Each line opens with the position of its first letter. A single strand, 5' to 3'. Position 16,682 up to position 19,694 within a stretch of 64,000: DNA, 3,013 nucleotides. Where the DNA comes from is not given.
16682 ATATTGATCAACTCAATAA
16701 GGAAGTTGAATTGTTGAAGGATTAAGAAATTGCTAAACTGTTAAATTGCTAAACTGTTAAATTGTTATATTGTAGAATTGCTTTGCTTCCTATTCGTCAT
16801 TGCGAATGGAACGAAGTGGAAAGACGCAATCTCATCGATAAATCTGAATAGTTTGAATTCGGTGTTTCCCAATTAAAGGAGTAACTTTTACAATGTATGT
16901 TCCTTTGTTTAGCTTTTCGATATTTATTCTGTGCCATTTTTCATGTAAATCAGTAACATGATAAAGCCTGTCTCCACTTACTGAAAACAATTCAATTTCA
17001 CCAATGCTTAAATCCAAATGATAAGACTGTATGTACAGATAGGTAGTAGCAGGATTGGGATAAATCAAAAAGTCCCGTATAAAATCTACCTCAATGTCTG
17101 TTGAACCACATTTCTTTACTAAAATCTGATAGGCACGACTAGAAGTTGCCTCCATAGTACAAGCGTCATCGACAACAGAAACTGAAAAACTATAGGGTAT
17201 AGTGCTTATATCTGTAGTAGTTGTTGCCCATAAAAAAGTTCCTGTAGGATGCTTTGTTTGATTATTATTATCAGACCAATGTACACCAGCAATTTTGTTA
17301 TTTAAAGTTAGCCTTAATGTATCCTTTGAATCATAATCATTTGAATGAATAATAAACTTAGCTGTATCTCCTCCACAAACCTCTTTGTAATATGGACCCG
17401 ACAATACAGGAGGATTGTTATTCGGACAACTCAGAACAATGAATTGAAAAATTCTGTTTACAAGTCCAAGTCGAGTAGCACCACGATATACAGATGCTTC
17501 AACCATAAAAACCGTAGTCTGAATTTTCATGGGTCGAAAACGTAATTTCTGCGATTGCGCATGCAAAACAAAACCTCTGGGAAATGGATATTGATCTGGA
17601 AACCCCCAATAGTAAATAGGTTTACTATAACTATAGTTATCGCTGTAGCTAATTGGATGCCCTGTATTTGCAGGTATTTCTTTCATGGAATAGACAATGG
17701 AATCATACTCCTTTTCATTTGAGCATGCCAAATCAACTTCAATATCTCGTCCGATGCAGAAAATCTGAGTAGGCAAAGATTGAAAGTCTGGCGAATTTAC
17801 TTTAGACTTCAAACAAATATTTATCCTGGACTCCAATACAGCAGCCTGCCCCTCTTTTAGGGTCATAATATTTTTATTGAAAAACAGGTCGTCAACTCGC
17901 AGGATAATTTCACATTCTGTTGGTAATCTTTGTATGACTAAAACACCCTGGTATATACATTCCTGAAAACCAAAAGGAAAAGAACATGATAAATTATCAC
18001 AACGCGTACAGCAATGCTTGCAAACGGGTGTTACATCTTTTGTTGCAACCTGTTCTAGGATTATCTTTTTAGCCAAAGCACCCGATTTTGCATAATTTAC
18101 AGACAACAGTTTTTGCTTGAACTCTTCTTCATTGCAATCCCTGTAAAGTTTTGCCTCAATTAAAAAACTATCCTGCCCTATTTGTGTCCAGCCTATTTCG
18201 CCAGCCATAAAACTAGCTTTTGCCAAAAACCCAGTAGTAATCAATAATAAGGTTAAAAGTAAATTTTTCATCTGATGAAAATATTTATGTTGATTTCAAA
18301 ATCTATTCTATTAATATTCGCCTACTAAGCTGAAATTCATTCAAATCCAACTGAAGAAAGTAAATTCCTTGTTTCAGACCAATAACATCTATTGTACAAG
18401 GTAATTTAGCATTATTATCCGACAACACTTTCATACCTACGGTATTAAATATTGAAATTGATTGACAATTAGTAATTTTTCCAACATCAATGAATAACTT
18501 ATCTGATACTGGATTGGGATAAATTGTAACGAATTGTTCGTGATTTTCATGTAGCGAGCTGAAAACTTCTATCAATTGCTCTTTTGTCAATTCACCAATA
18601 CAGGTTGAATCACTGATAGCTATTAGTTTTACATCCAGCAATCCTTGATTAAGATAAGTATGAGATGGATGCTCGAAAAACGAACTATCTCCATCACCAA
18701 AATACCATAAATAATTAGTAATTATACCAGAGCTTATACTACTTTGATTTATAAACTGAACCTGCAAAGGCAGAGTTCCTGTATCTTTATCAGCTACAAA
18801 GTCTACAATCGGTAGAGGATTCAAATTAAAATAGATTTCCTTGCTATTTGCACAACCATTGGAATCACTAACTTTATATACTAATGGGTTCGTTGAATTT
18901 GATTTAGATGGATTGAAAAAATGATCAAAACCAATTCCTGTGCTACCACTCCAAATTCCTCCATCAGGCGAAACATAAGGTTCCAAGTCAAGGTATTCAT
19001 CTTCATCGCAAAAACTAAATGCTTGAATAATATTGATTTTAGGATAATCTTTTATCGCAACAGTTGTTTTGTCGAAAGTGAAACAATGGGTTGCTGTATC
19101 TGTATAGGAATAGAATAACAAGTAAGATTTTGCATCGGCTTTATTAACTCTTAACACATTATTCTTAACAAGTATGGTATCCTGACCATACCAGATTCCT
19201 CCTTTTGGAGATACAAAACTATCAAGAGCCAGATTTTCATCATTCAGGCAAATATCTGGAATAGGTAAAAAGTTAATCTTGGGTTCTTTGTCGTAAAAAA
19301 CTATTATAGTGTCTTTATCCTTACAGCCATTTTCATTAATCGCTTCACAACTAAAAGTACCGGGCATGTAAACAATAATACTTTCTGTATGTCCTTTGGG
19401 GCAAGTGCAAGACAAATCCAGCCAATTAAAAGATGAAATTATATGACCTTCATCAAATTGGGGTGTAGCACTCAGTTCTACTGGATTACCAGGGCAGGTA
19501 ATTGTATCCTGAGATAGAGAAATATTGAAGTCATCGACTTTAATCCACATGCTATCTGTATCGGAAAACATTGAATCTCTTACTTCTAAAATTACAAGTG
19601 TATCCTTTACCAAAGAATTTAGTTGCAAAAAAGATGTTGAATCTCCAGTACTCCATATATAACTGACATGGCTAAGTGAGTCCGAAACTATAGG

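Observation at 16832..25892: Four-gene tandem array of paralogous T9SS cargo proteins sharing an unassigned Cys-rich N-terminal domain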

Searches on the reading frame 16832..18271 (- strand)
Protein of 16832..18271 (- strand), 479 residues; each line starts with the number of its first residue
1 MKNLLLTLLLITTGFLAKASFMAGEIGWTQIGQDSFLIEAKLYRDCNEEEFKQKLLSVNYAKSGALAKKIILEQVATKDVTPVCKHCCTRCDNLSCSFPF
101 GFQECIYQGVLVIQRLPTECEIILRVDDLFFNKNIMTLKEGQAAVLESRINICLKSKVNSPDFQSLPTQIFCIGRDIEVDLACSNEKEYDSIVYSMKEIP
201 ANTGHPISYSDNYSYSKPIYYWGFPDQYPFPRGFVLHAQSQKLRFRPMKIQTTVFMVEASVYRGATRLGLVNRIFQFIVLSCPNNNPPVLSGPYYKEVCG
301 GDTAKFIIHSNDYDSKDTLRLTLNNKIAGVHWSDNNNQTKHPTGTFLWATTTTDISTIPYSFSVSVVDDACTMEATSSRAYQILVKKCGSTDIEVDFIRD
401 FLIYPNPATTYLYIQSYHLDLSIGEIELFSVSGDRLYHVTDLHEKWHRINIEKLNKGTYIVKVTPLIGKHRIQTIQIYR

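Call 3: search_protein_families(library=pfam, proteins=[window:16832-18271:-], max_evalue=0.1)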
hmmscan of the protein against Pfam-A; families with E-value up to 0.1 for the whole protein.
window:16832-18271:- (479 aa): 1 family
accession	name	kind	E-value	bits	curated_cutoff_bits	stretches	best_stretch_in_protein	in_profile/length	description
PF18962.6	Por_Secre_tail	-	2.1e-09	38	27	1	403-464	1-63/75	Secretion system C-terminal sorting domain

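Call 4: search_protein_families(library=ncbifam, proteins=[window:16832-18271:-], max_evalue=0.1)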
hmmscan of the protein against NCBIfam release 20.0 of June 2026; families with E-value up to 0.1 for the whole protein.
window:16832-18271:- (479 aa): 3 families
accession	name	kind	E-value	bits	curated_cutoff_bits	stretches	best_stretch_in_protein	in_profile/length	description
NF038113.1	T9SSA_dep_M36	equivalog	6.4e-08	31.2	885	1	397-464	790-856/869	T9SS-dependent M36 family metallopeptidase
TIGR04183.1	Por_Secre_tail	domain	4.9e-07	29.6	23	1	403-464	1-59/72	T9SS type A sorting domain-containing protein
NF033708.1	T9SS_Cterm_ChiA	domain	0.0018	18.1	40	1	424-465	2-43/55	T9SS sorting signal type C domain-containing protein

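Call 6: find_homologous_proteins(query=A1, max_evalue=0.001)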
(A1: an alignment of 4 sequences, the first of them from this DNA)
Query A1 (4 sequences) (397 aa, profile of the alignment): 22 proteins with E <= 0.001 among 7025 candidates.
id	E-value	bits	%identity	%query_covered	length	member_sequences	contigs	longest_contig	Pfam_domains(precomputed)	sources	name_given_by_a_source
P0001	8.1e-200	682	35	97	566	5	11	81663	PF18962.8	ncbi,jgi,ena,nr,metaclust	ncbi:MAG: T9SS type A sorting domain-containing protein [Bacteroidetes bacterium]|nr:T9SS type A sor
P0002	1.3e-187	642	100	100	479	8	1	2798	PF18962.8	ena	-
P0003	4.1e-176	604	91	99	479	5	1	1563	PF18962.8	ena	-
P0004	3.5e-161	555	41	99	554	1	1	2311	-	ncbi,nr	ncbi:MAG: hypothetical protein U9R42_10610, partial [Bacteroidota bacterium]|nr:hypothetical protein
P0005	6.0e-158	544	37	95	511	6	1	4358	PF18962.8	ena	-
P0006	1.1e-150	520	39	97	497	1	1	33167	PF18962.8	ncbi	ncbi:T9SS type A sorting domain-containing protein [Bacteroidota bacterium]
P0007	1.7e-141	490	40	91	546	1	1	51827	PF18911.7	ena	-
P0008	7.1e-140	484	36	97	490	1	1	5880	PF18962.8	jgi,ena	-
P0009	5.3e-136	472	37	79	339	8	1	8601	-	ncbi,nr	ncbi:MAG: hypothetical protein HN600_05685, partial [Bacteroidetes bacterium]|nr:hypothetical protei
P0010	7.1e-136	471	37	97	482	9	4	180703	PF18962.8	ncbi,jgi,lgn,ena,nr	ncbi:MAG TPA: T9SS type A sorting domain-containing protein [Bacteroidia bacterium]|nr:T9SS type A s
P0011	1.1e-134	467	39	97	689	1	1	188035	-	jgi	jgi:hypothetical protein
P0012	2.2e-124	433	38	73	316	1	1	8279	-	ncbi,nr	ncbi:MAG: hypothetical protein ISR55_12985, partial [Bacteroidetes bacterium]|nr:hypothetical protei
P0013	1.2e-108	381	30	53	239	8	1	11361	-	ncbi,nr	ncbi:MAG: hypothetical protein HOA61_19240, partial [Bacteroidetes bacterium]|nr:hypothetical protei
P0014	2.6e-97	344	32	93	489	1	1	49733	PF18962.8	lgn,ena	-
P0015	8.8e-93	329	36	72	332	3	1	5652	-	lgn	-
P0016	2.8e-52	196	54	33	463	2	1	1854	PF00801.27,PF18962.8,PF18911.7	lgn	-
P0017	1.4e-35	141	24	90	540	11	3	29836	PF18962.8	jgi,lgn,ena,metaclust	metaclust:\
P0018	3.5e-28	116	46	25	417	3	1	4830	PF00801.27,PF18962.8,PF18911.7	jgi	-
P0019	5.0e-19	86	24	92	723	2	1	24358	PF18962.8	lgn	-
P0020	1.2e-16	78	25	59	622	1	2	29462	PF13585.13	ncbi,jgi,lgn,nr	ncbi:MAG TPA: hypothetical protein DCM08_07850 [Microscillaceae bacterium]|jgi:gliding motility-asso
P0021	3.5e-4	37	34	12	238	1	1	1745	-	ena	-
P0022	7.0e-4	36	30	13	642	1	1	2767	PF18911.7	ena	-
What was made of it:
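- Tried and rejected: The first word-indexed search suggested this, with only 22 hits (call 6).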

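Call 7: search_solved_structures(query=A1, max_evalue=1)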
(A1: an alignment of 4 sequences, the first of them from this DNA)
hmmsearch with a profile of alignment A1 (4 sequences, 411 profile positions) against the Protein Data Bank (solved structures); distinct sequences matched with E-value up to 1: 2.
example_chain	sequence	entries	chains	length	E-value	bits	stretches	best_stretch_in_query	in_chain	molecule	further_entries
7agf_D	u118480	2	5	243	0.14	14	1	296-409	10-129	Desmoglein-2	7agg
6sit_D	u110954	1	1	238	0.2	13.4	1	296-409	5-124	Desmoglein-2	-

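Call 12: search_protein_families(library=pfam, proteins=[P0017, P0019, P0020, P0022, P0011, P0010], max_evalue=1)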
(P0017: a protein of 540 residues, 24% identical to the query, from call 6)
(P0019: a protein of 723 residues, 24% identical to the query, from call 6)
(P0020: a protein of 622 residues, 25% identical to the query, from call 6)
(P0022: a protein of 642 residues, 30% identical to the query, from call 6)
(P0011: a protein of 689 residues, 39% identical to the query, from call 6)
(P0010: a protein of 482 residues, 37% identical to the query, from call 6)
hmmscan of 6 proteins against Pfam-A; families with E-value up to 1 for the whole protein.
P0017 (540 aa): 1 family
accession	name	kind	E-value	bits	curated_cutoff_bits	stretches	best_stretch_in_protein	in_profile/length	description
PF18962.6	Por_Secre_tail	-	2.2e-13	50.7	27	1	464-538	1-75/75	Secretion system C-terminal sorting domain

P0019 (723 aa): 4 families
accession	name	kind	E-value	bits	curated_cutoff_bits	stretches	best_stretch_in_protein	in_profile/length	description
PF18962.6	Por_Secre_tail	-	7.6e-10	39.4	27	1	648-717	3-70/75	Secretion system C-terminal sorting domain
PF00404.24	Dockerin_1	-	0.0003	21.4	22.9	1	389-460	1-50/57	Dockerin type I domain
PF00963.24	Cohesin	-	0.0028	18.3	24.1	1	495-625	11-136/139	Cohesin domain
PF11589.14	DUF3244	-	0.032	14.7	25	1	662-714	37-88/96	Domain of unknown function (DUF3244)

P0020 (622 aa): 3 families
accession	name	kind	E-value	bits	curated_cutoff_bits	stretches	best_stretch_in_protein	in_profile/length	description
PF13585.12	CHU_C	-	9.2e-15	55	27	1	542-614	4-78/86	CHU_C Type IX secretion signal domain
PF13614.12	AAA_31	-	0.3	11.4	27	0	412-518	33-130/177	AAA domain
PF17803.7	Cadherin_4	-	0.48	11.4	25.1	1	185-210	38-65/71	Bacterial cadherin-like domain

P0022 (642 aa): 3 families
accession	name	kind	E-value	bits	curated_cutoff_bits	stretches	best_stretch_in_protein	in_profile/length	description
PF18911.6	PKD_4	-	4.1e-15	56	27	2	402-469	19-82/85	PKD domain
PF00801.26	PKD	-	0.0006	20.2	23.5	2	418-462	31-73/80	PKD domain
PF05345.18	He_PIG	-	0.0014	19.5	24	1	222-281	18-84/96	Putative Ig domain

P0011 (689 aa): 2 families
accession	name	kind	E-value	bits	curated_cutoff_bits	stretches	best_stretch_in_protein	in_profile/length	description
PF18911.6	PKD_4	-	0.0023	18.4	27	1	422-473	31-80/85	PKD domain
PF00801.26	PKD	-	0.69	10.4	23.5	0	423-471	27-75/80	PKD domain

P0010 (482 aa): 1 family
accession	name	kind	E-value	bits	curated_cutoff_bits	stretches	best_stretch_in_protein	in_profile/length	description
PF18962.6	Por_Secre_tail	-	1.8e-09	38.2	27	1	410-479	1-75/75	Secretion system C-terminal sorting domain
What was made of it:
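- Closest known: Bacterial cadherin-like / He_PIG / Big_9 Ig-domain adhesins. Different: All sequence-profile matches are below the family cut-offs (calls 3, 7, 12).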

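Call 35: find_encoding_contigs(protein=P0001, flank=10000, max_places=6)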
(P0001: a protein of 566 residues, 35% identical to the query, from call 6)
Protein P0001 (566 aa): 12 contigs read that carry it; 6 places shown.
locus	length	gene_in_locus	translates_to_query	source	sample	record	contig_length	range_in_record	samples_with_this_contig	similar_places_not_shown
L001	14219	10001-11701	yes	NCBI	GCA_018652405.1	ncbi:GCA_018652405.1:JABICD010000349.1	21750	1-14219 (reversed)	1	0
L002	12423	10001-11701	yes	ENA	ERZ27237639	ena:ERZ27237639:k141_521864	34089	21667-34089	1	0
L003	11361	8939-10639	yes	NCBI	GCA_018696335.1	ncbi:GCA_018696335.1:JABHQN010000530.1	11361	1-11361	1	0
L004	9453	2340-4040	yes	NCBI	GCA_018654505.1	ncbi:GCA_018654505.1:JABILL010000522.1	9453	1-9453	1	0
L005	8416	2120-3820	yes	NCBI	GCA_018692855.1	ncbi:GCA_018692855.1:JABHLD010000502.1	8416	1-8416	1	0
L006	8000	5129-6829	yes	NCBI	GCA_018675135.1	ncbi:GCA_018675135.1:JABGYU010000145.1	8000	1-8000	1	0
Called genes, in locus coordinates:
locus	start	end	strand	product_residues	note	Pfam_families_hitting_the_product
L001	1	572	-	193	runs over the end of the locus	-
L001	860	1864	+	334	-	PF03385:STELLO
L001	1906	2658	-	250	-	PF13557:Phenol_MetA_deg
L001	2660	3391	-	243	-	PF00899:ThiF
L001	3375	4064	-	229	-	PF01026:TatD_DNase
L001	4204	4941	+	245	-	PF00535:Glycos_transf_2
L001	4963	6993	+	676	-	PF01073:3Beta_HSD, PF01370:Epimerase, PF05368:NmrA, PF13460:NAD_binding_10, PF16363:GDP_Man_Dehyd, PF01073:3Beta_HSD, PF01370:Epimerase, PF04321:RmlD_sub_bind, +5 more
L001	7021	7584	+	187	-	PF02357:NusG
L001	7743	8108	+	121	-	PF04480:DUF559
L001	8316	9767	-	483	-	PF00089:Trypsin, PF13365:Trypsin_2, PF00595:PDZ, PF12812:PDZ_1 (faint), PF13180:PDZ_2, PF17820:PDZ_6 (weak)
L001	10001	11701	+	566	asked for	PF18962:Por_Secre_tail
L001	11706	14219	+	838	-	PF18911:PKD_4 (faint)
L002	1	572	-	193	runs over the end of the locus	-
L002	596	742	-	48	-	-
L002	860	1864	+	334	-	PF03385:STELLO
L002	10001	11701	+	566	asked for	PF18962:Por_Secre_tail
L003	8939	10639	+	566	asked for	PF18962:Por_Secre_tail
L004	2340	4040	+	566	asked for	PF18962:Por_Secre_tail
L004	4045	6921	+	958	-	PF00801:PKD (weak), PF18911:PKD_4, PF18962:Por_Secre_tail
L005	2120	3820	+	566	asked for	PF18962:Por_Secre_tail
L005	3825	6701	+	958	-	PF00801:PKD (weak), PF18911:PKD_4, PF18962:Por_Secre_tail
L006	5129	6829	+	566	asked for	PF18962:Por_Secre_tail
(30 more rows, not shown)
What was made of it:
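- Metagenome contigs repeatedly break inside the array (call 35).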

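Call 50: find_encoding_contigs(protein=P0010, flank=10000, max_places=2)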
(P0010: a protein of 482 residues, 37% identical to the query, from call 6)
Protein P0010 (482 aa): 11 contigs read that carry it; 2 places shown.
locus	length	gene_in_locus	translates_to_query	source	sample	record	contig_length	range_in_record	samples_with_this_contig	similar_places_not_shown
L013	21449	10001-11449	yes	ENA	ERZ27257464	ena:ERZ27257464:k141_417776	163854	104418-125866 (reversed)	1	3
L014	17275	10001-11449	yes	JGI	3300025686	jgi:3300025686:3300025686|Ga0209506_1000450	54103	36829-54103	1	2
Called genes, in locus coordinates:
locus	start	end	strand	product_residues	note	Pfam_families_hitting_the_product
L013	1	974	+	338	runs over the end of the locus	PF01073:3Beta_HSD, PF01370:Epimerase, PF02719:Polysacc_synt_2 (weak), PF04321:RmlD_sub_bind (weak), PF07993:NAD_binding_4, PF13460:NAD_binding_10 (faint), PF16363:GDP_Man_Dehyd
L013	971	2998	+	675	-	PF00270:DEAD (faint), PF04851:ResIII, PF17757:UvrB_inter, PF27431:UvrB_3rd, PF00271:Helicase_C, PF12344:UvrB, PF02151:UVR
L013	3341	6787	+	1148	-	PF00801:PKD, PF18911:PKD_4, PF18962:Por_Secre_tail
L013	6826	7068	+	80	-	-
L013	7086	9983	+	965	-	PF00801:PKD (weak), PF18911:PKD_4, PF18962:Por_Secre_tail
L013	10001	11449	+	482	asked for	PF18962:Por_Secre_tail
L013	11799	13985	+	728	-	PF12437:GSIII_N, PF00120:Gln-synt_C, PF18318:Gln-synt_C-ter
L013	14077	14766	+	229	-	-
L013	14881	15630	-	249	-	PF00899:ThiF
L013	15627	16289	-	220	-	PF01026:TatD_DNase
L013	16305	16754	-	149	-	-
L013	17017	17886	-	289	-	PF00483:NTP_transferase, PF12804:NTP_transf_3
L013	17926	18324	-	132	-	PF13366:PDDEXK_3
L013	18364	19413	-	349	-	PF00106:adh_short (faint), PF01073:3Beta_HSD, PF01370:Epimerase, PF02719:Polysacc_synt_2, PF04321:RmlD_sub_bind, PF07993:NAD_binding_4, PF16363:GDP_Man_Dehyd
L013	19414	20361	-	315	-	PF01073:3Beta_HSD (weak), PF01370:Epimerase, PF02719:Polysacc_synt_2 (faint), PF04321:RmlD_sub_bind (weak), PF16363:GDP_Man_Dehyd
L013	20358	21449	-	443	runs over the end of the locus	PF03446:NAD_binding_2 (faint), PF03721:UDPG_MGDP_dh_N, PF00984:UDPG_MGDP_dh, PF03720:UDPG_MGDP_dh_C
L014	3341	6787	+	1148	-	PF00801:PKD, PF18911:PKD_4, PF18962:Por_Secre_tail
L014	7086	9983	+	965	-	PF00801:PKD (weak), PF18911:PKD_4, PF18962:Por_Secre_tail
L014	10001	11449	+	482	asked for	PF18962:Por_Secre_tail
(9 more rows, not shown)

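Call 51: find_encoding_contigs(protein=P0011, flank=10000, max_places=2)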
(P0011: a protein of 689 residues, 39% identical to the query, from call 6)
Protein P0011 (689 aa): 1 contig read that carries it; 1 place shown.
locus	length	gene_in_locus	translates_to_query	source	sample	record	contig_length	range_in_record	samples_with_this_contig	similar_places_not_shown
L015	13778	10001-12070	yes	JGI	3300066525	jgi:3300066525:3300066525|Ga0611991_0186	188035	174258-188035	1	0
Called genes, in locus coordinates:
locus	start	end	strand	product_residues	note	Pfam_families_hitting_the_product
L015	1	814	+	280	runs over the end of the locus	PF00106:adh_short, PF13561:adh_short_C2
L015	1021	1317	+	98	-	PF18765:Polbeta, PF01909:NTP_transf_2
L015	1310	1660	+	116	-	PF01934:HepT-like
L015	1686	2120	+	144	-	-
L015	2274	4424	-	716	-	PF08487:VIT, PF05762:VWA_CoxE (weak), PF00092:VWA, PF10138:vWA-TerF-like (faint), PF13519:VWA_2, PF13768:VWA_3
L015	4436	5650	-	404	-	PF13519:VWA_2 (weak), PF25106:VWA_4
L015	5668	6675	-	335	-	PF04402:SIMPL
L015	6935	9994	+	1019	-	PF18962:Por_Secre_tail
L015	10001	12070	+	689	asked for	-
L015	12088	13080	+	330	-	PF18962:Por_Secre_tail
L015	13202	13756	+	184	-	-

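Call 52: find_encoding_contigs(protein=P0006, flank=10000, max_places=2)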
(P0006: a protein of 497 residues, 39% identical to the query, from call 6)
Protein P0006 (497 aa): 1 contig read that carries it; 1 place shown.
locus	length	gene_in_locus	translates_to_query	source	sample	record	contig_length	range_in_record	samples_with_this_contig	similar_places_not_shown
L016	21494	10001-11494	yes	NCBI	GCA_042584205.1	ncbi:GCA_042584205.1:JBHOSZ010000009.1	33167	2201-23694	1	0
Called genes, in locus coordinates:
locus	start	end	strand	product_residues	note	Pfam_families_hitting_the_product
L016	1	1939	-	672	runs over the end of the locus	PF13231:PMT_2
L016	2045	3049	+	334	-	PF03385:STELLO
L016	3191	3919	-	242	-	PF00899:ThiF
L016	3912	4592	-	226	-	PF01026:TatD_DNase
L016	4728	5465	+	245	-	PF00535:Glycos_transf_2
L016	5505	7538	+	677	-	PF01073:3Beta_HSD, PF01370:Epimerase, PF05368:NmrA, PF13460:NAD_binding_10, PF16363:GDP_Man_Dehyd, PF07993:NAD_binding_4, PF01073:3Beta_HSD, PF01370:Epimerase, +7 more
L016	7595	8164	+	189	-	PF02357:NusG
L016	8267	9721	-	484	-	PF00089:Trypsin, PF13365:Trypsin_2, PF00595:PDZ, PF13180:PDZ_2, PF17820:PDZ_6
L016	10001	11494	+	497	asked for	PF18962:Por_Secre_tail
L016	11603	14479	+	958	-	PF00801:PKD, PF18911:PKD_4, PF18962:Por_Secre_tail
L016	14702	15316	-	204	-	PF03193:RsgA_GTPase (weak), PF01926:MMR_HSR1, PF02421:FeoB_N (weak)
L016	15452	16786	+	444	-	PF02347:GDC-P, PF00266:Aminotran_5 (weak)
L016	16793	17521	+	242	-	PF01209:Ubie_methyltran, PF13489:Methyltransf_23, PF08241:Methyltransf_11, PF08242:Methyltransf_12, PF13649:Methyltransf_25, PF13847:Methyltransf_31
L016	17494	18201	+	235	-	PF13568:OMP_b-brl_2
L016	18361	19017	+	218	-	PF02577:BFN_dom, PF02151:UVR (weak)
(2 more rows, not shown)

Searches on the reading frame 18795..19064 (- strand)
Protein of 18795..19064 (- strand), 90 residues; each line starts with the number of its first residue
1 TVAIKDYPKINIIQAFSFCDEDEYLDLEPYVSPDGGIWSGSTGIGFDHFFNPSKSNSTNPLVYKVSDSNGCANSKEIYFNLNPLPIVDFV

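Call 63: search_protein_families(library=pfam, proteins=[window:18795-19064:-], max_evalue=10)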
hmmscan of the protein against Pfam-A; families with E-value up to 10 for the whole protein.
seq(90 aa): 0 families

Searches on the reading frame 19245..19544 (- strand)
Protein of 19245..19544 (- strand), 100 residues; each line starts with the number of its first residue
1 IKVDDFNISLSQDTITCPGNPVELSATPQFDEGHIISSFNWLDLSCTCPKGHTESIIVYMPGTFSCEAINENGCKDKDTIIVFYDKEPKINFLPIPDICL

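Call 63: search_protein_families(library=pfam, proteins=[window:19245-19544:-], max_evalue=10)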
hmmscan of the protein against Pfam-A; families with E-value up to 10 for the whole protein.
seq(100 aa): 2 families
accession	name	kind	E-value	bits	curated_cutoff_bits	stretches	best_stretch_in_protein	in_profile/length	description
PF22352.2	K319L-like_PKD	-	0.054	14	27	1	14-45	6-37/84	K319L-like, PKD domain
PF12662.13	cEGF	-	0.47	10.8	26.6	1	46-71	4-24/24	Complement Clr-like EGF-like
